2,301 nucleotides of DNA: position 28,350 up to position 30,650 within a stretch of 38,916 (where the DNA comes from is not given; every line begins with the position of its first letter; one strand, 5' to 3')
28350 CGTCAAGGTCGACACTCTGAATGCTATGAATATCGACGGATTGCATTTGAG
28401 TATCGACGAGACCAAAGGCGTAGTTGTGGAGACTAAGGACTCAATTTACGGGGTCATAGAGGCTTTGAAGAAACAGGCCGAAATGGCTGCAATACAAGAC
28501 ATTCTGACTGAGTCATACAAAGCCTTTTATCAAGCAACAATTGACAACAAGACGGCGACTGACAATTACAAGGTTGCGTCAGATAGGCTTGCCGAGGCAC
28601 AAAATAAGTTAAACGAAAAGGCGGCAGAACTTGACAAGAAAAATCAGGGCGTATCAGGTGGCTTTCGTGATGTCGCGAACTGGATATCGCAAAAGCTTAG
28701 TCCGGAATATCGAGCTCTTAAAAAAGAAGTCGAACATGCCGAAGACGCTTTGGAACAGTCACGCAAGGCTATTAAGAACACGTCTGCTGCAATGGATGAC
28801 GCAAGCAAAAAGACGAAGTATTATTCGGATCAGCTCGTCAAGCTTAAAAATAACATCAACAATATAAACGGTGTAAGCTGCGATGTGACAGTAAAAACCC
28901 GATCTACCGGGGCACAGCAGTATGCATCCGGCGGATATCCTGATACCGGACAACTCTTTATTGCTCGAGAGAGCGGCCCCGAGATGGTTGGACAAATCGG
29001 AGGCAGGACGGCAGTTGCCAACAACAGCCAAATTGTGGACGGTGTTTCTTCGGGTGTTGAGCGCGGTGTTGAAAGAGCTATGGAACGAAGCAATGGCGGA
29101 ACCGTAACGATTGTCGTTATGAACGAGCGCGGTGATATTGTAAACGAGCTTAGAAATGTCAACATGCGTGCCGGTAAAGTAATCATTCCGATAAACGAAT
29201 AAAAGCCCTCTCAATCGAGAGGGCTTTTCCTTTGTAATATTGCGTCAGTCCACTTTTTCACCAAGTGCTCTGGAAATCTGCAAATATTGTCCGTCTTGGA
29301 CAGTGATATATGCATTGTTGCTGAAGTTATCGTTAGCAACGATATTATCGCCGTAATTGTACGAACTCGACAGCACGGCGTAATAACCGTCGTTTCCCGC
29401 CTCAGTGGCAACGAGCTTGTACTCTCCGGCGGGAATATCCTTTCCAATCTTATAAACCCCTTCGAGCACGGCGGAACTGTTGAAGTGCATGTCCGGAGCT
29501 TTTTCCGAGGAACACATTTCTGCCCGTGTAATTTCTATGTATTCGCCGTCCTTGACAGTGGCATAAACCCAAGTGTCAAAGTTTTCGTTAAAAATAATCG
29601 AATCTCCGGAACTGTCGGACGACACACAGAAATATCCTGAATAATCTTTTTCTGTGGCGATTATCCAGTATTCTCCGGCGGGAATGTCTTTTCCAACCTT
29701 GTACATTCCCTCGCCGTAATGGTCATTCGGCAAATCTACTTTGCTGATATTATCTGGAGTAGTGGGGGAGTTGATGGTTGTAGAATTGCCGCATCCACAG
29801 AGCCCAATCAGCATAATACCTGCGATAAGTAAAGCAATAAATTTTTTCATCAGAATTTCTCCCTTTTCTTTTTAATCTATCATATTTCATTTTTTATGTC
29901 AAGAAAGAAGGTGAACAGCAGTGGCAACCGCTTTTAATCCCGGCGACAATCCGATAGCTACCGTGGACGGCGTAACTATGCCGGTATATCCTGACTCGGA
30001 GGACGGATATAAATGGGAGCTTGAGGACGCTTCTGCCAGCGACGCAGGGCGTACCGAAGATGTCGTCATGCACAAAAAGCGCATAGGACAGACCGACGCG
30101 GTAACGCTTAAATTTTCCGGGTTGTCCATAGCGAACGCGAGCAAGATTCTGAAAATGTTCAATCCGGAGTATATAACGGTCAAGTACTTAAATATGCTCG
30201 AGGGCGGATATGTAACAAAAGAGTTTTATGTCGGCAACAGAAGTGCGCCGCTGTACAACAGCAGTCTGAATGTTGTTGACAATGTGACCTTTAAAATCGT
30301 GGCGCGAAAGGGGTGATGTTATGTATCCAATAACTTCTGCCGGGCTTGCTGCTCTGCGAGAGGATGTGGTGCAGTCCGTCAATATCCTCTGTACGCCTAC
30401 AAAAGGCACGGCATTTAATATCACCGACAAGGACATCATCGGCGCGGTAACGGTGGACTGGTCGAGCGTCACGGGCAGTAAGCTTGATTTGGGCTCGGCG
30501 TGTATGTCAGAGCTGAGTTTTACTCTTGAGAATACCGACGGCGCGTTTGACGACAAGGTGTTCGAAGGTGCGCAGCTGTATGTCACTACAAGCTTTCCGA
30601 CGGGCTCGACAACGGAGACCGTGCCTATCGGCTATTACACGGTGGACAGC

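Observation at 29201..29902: Antisense lipoprotein moron with two tandem repeat domains placed directly after the tape measure gene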

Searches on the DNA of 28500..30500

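Call 72: search_rna_families(source=window, start=28500, end=30500, threshold=evalue, max_evalue=1)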
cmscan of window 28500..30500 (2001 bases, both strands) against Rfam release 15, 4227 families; matches with E-value up to 1: 3.
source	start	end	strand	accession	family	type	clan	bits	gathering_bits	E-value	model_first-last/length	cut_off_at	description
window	29171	29232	+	RF01859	Phe_leader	Cis-reg; leader;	-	25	55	0.24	1-125/125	no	Phenylalanine leader peptide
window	29196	29327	-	RF00506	Thr_leader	Cis-reg; leader;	-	22.9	55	0.2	1-118/118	no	Threonine operon leader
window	29197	29291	-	RF01859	Phe_leader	Cis-reg; leader;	-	22.2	55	0.97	1-125/125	no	Phenylalanine leader peptide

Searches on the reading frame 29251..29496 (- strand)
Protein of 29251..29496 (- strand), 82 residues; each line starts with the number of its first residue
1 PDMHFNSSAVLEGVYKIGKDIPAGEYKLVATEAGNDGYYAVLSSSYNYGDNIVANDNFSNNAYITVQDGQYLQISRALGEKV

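Call 39: predict_structure(alignment_id=A2)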
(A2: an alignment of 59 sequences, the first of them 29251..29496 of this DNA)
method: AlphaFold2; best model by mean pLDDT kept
length: 82 residues; sequences in the alignment: 59
mean_pLDDT: 90.8   pTM: 0.80
mean pLDDT of the five models: 90.8, 90.0, 89.6, 88.9, 88.5
residues with pLDDT >= 90: 66; 70-90: 9; 50-70: 2; < 50: 5
segments of 3 or more residues with pLDDT < 50: 1-5
pLDDT, mean of each block of 10 residues (from residue 1): 58 96 97 95 89 97 98 97 93
secondary structure, 60 per line:
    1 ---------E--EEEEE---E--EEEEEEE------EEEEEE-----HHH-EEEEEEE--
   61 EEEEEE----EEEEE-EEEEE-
elements in order: E13-17 E24-30 E37-42 E52-58 E61-66 E71-75 E77-81

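Call 42: fold_search(model_id=the predicted structure, library=pdb)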
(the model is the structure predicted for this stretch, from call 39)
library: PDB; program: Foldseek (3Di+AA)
matches with E <= 10: 1007; with E <= 0.001: 0
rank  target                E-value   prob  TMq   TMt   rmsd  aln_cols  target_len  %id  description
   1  1pm4_A                1.7e-01  0.69  0.39  0.31   6.5        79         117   11  Crystal structure of Yersinia pseudotuberculosis-derived mitogen (YPM) (released 2004-01-27)
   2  4kg8_C                2.0e-01  0.51  0.36  0.28   7.7        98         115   11  Crystal structure of light mutant (released 2013-08-07)
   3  2oa2                  2.7e-01  0.80  0.43  0.30   4.5        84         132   12  Crystal structure of BH2720 (10175341) from Bacillus halodurans at 1.41 A resolution (released 2007-01-16)
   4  4e27_A                2.7e-01  0.66  0.43  0.23  12.1        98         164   13  Crystal Structure of a Pentameric Capsid Protein Isolated from Metagenomic Phage Sequences Solved by Iodide SAD Phasin (released 2013-03-27)
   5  4en0_A                2.7e-01  0.41  0.35  0.23   9.1       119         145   10  Crystal structure of light (released 2012-05-09)
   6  4j1x_C                2.8e-01  0.87  0.48  0.24   3.4        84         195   12  Crystal Structure of Fe(II)-HppE with alternative substrate (S)-1-HPP (released 2013-04-03)
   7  7fcn_A                3.0e-01  0.91  0.45  0.39   5.3        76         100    9  Crystal strcture of PirA insecticidal protein from Photorhabdus akhurstii (released 2022-07-20)
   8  4e27_D                3.1e-01  0.66  0.43  0.24  11.7        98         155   13  Crystal Structure of a Pentameric Capsid Protein Isolated from Metagenomic Phage Sequences Solved by Iodide SAD Phasin (released 2013-03-27)
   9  4il7                  3.3e-01  0.72  0.45  0.44   5.7        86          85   19  Crystal structure of A223 C-terminal domain, a structural protein from sulfolobus turreted icosahedral virus (STIV) (released 2013-04-03)
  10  7eym_B                3.3e-01  0.30  0.29  0.27   8.0        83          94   13  Crystal structure of Vibrio cholerae ppnP (released 2022-02-09)
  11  4dmi_C                3.5e-01  0.66  0.44  0.24  11.9        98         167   13  Crystal Structure of a Pentameric Capsid Protein Isolated from Metagenomic Phage Sequences (CASP) (released 2012-08-29)
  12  8dhl_B                3.5e-01  0.33  0.31  0.05   7.4       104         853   13  Tannerella forsythia beta-glucuronidase (L2) (released 2023-05-17)
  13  4e27_E                3.9e-01  0.60  0.43  0.23  12.1        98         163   13  Crystal Structure of a Pentameric Capsid Protein Isolated from Metagenomic Phage Sequences Solved by Iodide SAD Phasin (released 2013-03-27)
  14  1zz9_C                4.1e-01  0.77  0.41  0.21   3.1        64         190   11  Crystal Structure of FeII HppE (released 2005-07-26)
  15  1zzb_A                4.1e-01  0.72  0.46  0.25   3.7        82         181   11  Crystal Structure of CoII HppE in Complex with Substrate (released 2005-07-26)
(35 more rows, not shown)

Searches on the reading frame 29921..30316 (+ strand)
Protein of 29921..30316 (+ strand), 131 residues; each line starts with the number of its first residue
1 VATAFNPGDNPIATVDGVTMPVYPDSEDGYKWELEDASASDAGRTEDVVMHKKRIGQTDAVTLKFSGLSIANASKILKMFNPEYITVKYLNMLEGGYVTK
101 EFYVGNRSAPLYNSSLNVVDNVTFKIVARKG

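Call 11: search_protein_families(library=phrogs, proteins=[window:29921-30316:+], max_evalue=0.001)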
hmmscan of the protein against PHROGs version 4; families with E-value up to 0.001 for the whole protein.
window:29921-30316:+ (131 aa): 1 family
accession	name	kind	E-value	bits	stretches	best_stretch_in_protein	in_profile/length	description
phrog_1194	-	unknown function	1.5e-27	97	1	14-129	7-125/125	-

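Call 46: search_protein_families(library=pfam, proteins=[window:29921-30316:+], max_evalue=0.001)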
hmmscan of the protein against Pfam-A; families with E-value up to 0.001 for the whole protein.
window:29921-30316:+ (131 aa): 1 family
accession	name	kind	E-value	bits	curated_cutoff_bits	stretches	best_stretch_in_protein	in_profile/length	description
PF20458.3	DUF6711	-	1.7e-06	28.9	27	1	15-115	10-118/134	Family of unknown function (DUF6711)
